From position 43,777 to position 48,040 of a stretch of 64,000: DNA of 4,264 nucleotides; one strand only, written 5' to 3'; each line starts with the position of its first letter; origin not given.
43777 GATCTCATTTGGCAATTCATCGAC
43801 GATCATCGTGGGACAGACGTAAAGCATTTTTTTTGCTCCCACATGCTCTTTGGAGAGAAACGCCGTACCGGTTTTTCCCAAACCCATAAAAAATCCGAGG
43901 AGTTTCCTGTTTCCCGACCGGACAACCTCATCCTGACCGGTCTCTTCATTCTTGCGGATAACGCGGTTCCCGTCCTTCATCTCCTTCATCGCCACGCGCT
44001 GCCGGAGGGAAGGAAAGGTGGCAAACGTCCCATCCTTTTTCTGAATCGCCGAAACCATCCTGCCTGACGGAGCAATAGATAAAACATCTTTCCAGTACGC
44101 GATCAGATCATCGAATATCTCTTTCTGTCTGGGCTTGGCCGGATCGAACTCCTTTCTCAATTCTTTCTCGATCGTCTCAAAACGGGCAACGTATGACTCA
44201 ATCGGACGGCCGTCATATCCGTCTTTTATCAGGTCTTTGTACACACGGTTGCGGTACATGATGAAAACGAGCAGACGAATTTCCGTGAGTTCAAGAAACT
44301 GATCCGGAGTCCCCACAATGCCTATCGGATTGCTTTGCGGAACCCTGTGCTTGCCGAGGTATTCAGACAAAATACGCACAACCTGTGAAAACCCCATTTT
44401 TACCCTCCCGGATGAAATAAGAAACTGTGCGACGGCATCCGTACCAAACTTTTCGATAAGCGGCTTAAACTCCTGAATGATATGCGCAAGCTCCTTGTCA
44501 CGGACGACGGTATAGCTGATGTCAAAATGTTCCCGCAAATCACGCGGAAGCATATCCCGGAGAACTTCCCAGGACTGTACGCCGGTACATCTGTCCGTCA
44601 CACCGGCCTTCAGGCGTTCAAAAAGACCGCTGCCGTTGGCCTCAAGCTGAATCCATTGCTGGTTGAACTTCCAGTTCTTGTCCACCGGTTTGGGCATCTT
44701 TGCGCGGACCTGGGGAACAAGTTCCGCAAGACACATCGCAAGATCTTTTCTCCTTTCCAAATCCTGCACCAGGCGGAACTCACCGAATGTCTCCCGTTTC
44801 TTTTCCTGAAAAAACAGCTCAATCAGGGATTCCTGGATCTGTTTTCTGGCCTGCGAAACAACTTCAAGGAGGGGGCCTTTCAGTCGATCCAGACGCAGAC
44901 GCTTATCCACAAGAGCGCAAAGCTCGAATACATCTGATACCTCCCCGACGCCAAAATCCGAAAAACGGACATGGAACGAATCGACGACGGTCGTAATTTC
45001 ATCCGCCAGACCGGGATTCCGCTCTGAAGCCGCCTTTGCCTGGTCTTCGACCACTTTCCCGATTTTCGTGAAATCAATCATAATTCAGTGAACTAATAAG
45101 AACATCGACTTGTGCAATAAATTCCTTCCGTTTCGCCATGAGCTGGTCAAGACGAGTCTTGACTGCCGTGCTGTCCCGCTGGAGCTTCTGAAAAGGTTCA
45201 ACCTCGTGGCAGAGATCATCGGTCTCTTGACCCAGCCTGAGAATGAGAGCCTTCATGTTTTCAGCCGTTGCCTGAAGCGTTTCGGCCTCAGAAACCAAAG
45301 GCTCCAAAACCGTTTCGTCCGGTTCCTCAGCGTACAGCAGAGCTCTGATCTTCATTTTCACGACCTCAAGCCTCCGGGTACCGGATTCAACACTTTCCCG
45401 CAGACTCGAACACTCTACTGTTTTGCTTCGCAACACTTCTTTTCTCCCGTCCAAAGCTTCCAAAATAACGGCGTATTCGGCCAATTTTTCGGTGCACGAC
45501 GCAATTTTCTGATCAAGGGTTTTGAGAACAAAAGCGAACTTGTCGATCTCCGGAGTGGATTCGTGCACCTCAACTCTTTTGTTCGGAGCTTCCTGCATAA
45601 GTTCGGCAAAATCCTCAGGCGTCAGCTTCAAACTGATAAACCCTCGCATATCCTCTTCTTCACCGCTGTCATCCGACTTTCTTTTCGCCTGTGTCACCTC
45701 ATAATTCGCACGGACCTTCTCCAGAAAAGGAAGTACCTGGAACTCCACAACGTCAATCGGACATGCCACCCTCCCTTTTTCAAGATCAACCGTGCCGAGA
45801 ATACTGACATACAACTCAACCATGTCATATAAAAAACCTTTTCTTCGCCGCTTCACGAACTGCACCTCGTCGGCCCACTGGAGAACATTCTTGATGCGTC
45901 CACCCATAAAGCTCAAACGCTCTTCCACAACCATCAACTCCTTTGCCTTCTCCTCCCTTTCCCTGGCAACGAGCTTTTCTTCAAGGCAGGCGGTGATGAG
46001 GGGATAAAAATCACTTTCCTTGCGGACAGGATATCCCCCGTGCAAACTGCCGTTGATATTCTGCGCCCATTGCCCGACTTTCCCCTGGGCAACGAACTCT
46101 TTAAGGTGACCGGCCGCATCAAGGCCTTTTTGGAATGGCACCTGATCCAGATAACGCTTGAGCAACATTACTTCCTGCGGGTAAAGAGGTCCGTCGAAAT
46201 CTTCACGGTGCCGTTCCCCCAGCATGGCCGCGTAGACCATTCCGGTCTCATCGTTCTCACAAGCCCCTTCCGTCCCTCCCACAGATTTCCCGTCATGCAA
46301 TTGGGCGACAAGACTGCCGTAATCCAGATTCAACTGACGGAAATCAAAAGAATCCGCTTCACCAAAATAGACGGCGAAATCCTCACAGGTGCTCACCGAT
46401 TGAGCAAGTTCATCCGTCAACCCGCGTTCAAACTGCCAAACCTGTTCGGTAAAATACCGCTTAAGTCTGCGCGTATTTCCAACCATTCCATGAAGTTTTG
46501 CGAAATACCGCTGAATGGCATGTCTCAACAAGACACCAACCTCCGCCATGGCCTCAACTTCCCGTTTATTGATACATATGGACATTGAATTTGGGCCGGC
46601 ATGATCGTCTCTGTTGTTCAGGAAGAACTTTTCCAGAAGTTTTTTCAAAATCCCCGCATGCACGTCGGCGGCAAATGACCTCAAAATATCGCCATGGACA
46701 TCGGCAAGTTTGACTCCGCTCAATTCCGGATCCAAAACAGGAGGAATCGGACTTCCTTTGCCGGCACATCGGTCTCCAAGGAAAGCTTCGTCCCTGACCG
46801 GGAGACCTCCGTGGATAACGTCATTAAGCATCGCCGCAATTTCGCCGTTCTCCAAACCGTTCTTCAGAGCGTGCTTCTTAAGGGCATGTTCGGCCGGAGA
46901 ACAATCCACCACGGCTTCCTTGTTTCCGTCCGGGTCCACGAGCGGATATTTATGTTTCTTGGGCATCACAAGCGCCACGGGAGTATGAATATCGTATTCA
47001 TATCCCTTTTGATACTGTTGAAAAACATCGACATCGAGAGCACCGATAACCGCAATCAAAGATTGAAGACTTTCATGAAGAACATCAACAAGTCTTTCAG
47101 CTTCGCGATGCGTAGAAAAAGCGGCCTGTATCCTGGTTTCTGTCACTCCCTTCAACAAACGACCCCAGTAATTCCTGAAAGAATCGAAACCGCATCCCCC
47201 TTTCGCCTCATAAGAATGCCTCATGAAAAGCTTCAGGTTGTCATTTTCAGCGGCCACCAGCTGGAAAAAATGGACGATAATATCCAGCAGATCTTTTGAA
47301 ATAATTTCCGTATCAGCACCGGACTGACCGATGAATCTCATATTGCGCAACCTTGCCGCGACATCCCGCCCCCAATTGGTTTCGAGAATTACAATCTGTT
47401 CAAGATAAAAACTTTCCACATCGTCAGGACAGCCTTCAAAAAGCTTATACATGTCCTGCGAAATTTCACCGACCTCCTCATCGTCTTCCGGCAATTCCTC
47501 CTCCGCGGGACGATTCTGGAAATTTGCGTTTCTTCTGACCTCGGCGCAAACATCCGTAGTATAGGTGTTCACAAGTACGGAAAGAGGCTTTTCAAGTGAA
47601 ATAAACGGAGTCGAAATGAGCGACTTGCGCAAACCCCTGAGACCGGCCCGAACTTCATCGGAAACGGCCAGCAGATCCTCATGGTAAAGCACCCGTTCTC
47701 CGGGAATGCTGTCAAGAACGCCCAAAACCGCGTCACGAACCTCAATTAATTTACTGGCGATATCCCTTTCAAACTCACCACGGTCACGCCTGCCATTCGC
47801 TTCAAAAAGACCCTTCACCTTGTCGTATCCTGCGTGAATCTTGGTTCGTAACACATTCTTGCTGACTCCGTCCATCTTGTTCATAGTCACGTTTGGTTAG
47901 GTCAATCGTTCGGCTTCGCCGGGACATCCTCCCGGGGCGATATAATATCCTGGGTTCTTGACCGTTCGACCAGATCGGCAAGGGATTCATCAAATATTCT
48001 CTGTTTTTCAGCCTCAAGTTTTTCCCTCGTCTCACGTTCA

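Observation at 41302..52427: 11.1-kb operon of three paralogous giant coiled-coil proteins plus an SNF2-helicase/methyltransferase fusion: candidate undescribed system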

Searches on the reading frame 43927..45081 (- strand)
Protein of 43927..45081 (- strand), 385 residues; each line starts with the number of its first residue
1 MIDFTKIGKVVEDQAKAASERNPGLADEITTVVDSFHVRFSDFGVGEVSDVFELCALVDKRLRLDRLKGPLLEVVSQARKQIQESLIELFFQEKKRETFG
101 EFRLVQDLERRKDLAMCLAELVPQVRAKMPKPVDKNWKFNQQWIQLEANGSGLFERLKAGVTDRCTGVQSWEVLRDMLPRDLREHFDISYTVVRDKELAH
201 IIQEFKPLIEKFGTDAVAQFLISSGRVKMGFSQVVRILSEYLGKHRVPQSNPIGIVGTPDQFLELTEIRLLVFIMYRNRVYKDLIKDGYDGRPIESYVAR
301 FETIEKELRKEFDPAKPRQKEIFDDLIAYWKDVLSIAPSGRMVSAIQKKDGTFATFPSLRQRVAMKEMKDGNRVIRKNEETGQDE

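Call 49: search_solved_structures(query=A6, max_evalue=10, show_alignments=1)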
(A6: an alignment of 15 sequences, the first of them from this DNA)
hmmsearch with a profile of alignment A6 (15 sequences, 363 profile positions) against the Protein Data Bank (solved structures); distinct sequences matched with E-value up to 10: 5.
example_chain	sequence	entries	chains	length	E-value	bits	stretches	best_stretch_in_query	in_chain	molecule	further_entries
3t34_A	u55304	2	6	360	0.27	13.9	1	177-217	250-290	Dynamin-related protein 1A, LINKER, Dynamin-related protein 1A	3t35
9i38_A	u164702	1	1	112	0.71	12.5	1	286-329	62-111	m4D2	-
9nyi_A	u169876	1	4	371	1.7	11.2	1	48-123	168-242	Structure of HalA in complex with oligodeoxyadenylate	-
1w27_A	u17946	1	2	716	2.8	10.5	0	12-113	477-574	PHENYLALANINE AMMONIA-LYASE 1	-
6f6t_A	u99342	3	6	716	2.8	10.5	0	12-113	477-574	Phenylalanine ammonia-lyase 1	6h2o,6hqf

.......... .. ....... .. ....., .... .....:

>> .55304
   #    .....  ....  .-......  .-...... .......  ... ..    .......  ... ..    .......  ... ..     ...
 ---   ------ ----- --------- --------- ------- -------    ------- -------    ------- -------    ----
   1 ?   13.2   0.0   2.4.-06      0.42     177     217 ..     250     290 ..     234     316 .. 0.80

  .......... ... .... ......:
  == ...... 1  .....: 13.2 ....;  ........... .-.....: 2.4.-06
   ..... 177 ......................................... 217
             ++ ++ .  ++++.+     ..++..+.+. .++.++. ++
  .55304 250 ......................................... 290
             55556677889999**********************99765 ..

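Call 60: predict_structure(alignment_id=A6)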
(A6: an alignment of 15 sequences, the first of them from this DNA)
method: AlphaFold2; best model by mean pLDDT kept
length: 385 residues; sequences in the alignment: 15
mean_pLDDT: 81.9   pTM: 0.51
mean pLDDT of the five models: 81.9, 80.7, 80.2, 80.1, 79.8
residues with pLDDT >= 90: 109; 70-90: 214; 50-70: 47; < 50: 15
segments of 3 or more residues with pLDDT < 50: 192-194, 372-379, 382-385
pLDDT, mean of each block of 10 residues (from residue 1): 89 92 91 90 90 90 85 89 94 85 86 94 89 84 77 87 81 92 84 59 81 84 78 79 58 74 85 88 76 80 90 88 93 82 63 71 85 46 43
secondary structure, 60 per line:
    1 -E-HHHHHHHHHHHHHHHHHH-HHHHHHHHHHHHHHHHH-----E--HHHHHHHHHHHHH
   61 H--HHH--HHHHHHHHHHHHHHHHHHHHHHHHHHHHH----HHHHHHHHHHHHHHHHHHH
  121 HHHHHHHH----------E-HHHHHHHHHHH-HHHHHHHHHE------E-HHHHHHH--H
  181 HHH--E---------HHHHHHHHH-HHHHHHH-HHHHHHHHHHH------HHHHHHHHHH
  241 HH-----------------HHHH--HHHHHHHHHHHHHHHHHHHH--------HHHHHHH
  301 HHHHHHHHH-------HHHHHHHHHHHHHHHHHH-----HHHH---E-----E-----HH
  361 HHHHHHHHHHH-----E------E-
elements in order: H4-21 H23-39 H48-61 H69-97 H102-128 H141-151 H153-161 H171-177 H180-183 H196-204 H206-212 H214-224 H231-242 H260-263 H266-285 H294-309 H317-334 H340-343 H359-371

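Call 64: fold_search(model_id=the predicted structure, library=pdb)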
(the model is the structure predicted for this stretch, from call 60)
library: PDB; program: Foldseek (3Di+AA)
matches with E <= 10: 47; with E <= 0.001: 0
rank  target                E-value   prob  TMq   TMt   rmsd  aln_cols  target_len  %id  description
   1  2awi_G                1.7e+00  0.04  0.11  0.12  21.5       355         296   13  Structure of PrgX Y153C mutant (released 2005-12-06)
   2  3l6a                  1.8e+00  0.08  0.18  0.19  17.1       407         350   10  Crystal structure of the C-terminal region of Human p97 (released 2010-04-28)
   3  5orq_A                2.2e+00  0.04  0.11  0.12  23.0       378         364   14  Crystal structure of designed cPPR-Telo1 in complex with ssDNA (released 2018-06-20)
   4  2axu_F                2.3e+00  0.03  0.11  0.12  21.4       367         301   14  Structure of PrgX (released 2005-12-06)
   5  7upp_A                2.9e+00  0.09  0.18  0.21  18.0       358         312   12  Crystal structure of designed heterotrimeric assembly DHT03_2arm_A21/B21/C long (released 2022-12-14)
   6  8cwy_A                3.2e+00  0.04  0.14  0.12  21.3       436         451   12  Accurate computational design of genetically encoded 3D protein crystals (released 2023-11-01)
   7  8fbi                  3.5e+00  0.05  0.13  0.16  26.0       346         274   11  Improving the secretion of designed protein assemblies through negative design of cryptic transmembrane domains (released 2023-03-22)
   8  8ro0_J                4.0e+00  0.03  0.13  0.10  17.0       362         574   14  Structure of the C. elegans Intron Lariat Spliceosome primed for disassembly (ILS') (released 2024-08-07)
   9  3gae_A                4.3e+00  0.02  0.10  0.13  21.1       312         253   13  Crystal Structure of PUL (released 2009-12-15)
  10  9gyt_1u               4.5e+00  0.02  0.12  0.09  19.5       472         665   11  High resolution structure of B. oleracea mitoribosome (released 2025-10-15)
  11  1v75_A                5.0e+00  0.04  0.09  0.16  15.9       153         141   13  Crystal structure of hemoglobin D from the Aldabra giant tortoise (Geochelone gigantea) at 2.0 A resolution (released 2003-12-30)
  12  6een_B                5.0e+00  0.03  0.14  0.15  22.8       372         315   13  Crystal structure of a designer Pentatrico Peptide RNA binding protein, bound to a complex RNA target and featuring an (released 2019-08-21)
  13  5tmc_F                5.0e+00  0.03  0.14  0.15  25.0       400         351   12  Re-refinement of Thermus thermopiles DNA-directed RNA polymerase structure (released 2016-11-23)
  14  4oio_F                5.4e+00  0.03  0.14  0.15  23.1       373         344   13  Crystal structure of Thermus thermophilus pre-insertion substrate complex for de novo transcription initiation (released 2014-05-07)
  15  5wh1_B                5.7e+00  0.08  0.14  0.24  16.9       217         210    8  Apo form of the C-terminal region of human Transcription Factor IIB (released 2017-11-29)
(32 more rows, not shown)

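Call 91: fold_search(model_id=the predicted structure, library=viral)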
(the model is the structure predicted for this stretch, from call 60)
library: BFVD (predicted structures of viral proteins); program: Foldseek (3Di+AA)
matches with E <= 10: 50; with E <= 0.001: 0
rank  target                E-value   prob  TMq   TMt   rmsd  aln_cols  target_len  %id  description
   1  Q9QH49                1.2e+00  0.13  0.19  0.22  26.3       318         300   10  UL43 homolog (Fragment) [Infectious laryngotracheitis virus]
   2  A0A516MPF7            1.6e+00  0.03  0.11  0.09  20.1       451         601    9  (no name in the UniProt tables at hand)
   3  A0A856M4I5            1.8e+00  0.08  0.17  0.19  23.4       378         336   13  (no name in the UniProt tables at hand)
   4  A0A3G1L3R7            1.8e+00  0.04  0.12  0.10  25.2       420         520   11  Uncharacterized protein [Synechococcus phage S-CBWM1]
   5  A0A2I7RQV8            1.8e+00  0.04  0.13  0.12  22.0       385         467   11  (no name in the UniProt tables at hand)
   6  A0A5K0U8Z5            1.9e+00  0.04  0.12  0.13  26.7       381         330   12  TLC domain-containing protein [Yasminevirus sp. GU-2018]
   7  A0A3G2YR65            2.1e+00  0.04  0.11  0.08  23.0       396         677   12  Uncharacterized protein [Lentibacter phage vB_LenP_ICBM3]
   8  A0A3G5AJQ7            2.8e+00  0.04  0.14  0.15  16.3       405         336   11  Uncharacterized protein [Solivirus sp.]
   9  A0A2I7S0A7            3.2e+00  0.04  0.14  0.09  25.5       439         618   11  (no name in the UniProt tables at hand)
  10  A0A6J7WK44            3.3e+00  0.02  0.11  0.06  25.0       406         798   13  LT_GEWL domain containing protein [uncultured Caudovirales phage]
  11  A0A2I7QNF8            3.6e+00  0.03  0.12  0.13  31.3       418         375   10  (no name in the UniProt tables at hand)
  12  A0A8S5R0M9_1          4.4e+00  0.02  0.12  0.08  27.9       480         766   11  Chromosome segregation ATPase [Siphoviridae sp. ctyvQ1]
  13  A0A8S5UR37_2          4.6e+00  0.03  0.13  0.05  27.3       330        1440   12  Uncharacterized protein [Podoviridae sp. ctQyH19]
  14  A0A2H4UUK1            4.8e+00  0.02  0.09  0.08  20.2       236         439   10  Uncharacterized protein [Bodo saltans virus]
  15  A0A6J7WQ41            4.8e+00  0.02  0.10  0.12  32.7       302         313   11  Uncharacterized protein [uncultured Caudovirales phage]
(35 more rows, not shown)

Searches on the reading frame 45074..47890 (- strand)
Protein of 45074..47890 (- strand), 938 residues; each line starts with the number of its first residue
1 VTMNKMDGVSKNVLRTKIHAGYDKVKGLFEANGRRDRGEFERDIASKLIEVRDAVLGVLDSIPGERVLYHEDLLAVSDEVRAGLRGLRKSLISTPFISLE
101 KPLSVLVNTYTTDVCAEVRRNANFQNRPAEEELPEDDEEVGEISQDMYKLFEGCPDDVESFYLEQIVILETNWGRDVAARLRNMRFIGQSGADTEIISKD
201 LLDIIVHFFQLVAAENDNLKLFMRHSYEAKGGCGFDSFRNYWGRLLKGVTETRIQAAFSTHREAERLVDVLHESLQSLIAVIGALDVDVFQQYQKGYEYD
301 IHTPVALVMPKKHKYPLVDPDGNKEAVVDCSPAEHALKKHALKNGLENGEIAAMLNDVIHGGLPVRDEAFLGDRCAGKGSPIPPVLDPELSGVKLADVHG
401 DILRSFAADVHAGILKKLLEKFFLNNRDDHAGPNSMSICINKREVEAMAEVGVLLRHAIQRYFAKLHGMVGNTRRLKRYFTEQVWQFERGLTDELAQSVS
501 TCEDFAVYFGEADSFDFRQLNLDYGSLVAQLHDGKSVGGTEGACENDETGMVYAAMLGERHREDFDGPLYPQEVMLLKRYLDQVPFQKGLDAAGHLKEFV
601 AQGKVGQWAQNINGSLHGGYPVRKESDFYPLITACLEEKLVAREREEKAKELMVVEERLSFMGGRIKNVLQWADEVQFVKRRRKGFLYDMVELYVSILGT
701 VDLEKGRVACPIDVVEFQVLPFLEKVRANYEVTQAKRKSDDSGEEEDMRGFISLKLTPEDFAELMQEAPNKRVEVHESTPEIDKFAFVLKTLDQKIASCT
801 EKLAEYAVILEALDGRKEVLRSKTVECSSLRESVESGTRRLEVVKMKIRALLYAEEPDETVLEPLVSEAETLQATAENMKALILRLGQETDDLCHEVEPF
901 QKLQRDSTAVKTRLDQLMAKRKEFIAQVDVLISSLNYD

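Call 4: search_protein_families(library=pfam, proteins=[window:45074-47890:-], max_evalue=0.1)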
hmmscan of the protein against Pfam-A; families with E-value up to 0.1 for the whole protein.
window:45074-47890:- (938 aa): 1 family
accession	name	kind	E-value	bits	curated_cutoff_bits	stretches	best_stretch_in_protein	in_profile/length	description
PF12169.13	DNA_pol3_gamma3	-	0.0083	16.3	24.4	1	173-253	26-111/143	DNA polymerase III subunits gamma and tau domain III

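Call 5: search_protein_families(library=padloc, proteins=[window:45074-47890:-], max_evalue=0.1)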
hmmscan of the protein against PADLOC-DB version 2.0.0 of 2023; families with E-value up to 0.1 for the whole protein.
window:45074-47890:- (938 aa): 1 family
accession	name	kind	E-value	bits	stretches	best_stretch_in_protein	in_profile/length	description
PDLC00006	DruC1|DruC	-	0.077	9.4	0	785-918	187-320/626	Unknown function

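Call 6: search_protein_families(library=ncbifam, proteins=[window:45074-47890:-], max_evalue=0.1)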
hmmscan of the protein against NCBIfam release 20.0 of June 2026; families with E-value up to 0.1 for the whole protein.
window:45074-47890:- (938 aa): 4 families
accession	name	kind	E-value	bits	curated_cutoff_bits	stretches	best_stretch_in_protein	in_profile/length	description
NF045487.1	ASRP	equivalog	0.00093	17.9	300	1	790-933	121-270/593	archaea-specific SMC-related protein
TIGR02168.1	SMC_prok_B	equivalog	0.0022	15.8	567.35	1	726-936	319-532/1181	chromosome segregation protein SMC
TIGR02169.1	SMC_prok_A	equivalog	0.023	12.4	729.4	1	770-926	279-435/1165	chromosome segregation protein SMC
NF047412.1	sig_GCG_CRPN_rpt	domain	0.081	12.9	24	0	228-244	3-19/23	GCG_CRPN prefix-to-repeats domain-containing protein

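Call 43: find_homologous_proteins(query=A4, max_evalue=0.001)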
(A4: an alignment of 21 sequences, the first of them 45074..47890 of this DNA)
Query A4 (21 sequences) (938 aa, profile of the alignment): 1 proteins with E <= 0.001 among 8000 candidates.
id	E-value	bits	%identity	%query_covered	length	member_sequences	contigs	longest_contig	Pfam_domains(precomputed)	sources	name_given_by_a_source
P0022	1.0e-225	771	100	100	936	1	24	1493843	-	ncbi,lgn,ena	-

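Call 73: search_protein_representatives(protein=window:45074-47884:-)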
Query: 936 residues. Proteins with E-value up to 0.001 (for the whole library): 2; up to 1e-10: 2; up to 1e-30: 2. The best 2 are listed.
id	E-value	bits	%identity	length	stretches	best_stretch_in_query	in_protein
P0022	0.0e+00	2110.3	100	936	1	1-936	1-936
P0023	1.2e-211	721.8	40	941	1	1-936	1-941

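Call 90: search_protein_families(library=phrogs, proteins=[window:45074-47884:-], max_evalue=0.01)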
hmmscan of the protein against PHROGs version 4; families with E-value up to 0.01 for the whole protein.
window:45074-47884:- (936 aa): 0 families

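Call 94: search_protein_families(library=padloc, alignment_id=A4, max_evalue=0.01)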
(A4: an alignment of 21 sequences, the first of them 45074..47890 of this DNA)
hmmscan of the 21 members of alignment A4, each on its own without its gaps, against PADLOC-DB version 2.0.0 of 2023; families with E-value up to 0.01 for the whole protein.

A. member 1, window:45074-47890:- (938 aa): 0 families

B. families by the number of members that match (of 21 scanned): 11 families
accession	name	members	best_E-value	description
PDLC03859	LmuB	3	0.0036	-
PDLC03868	LmuB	2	0.0053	-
PDLC00599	ZorA1|ZorA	2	0.0091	MotA/ExbB/TolQ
PDLC00518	JetC1|JetC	1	0.00069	DUF3584 domain; MukB-like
PDLC02723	PbeC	1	0.0011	PbeC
PDLC00512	JetC1|JetC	1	0.0023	DUF3584 domain; MukB-like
PDLC02741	PbeC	1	0.0031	PbeC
PDLC02722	PbeC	1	0.0069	PbeC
PDLC01466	Cas6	1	0.0069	"CAS-I,CAS-II,CAS-III,CAS-IV,CAS-V,CAS-VI; crRNAmaturation"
PDLC00519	JetC1|JetC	1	0.0082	DUF3584 domain; MukB-like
PDLC04387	PDC-M06A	1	0.0088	-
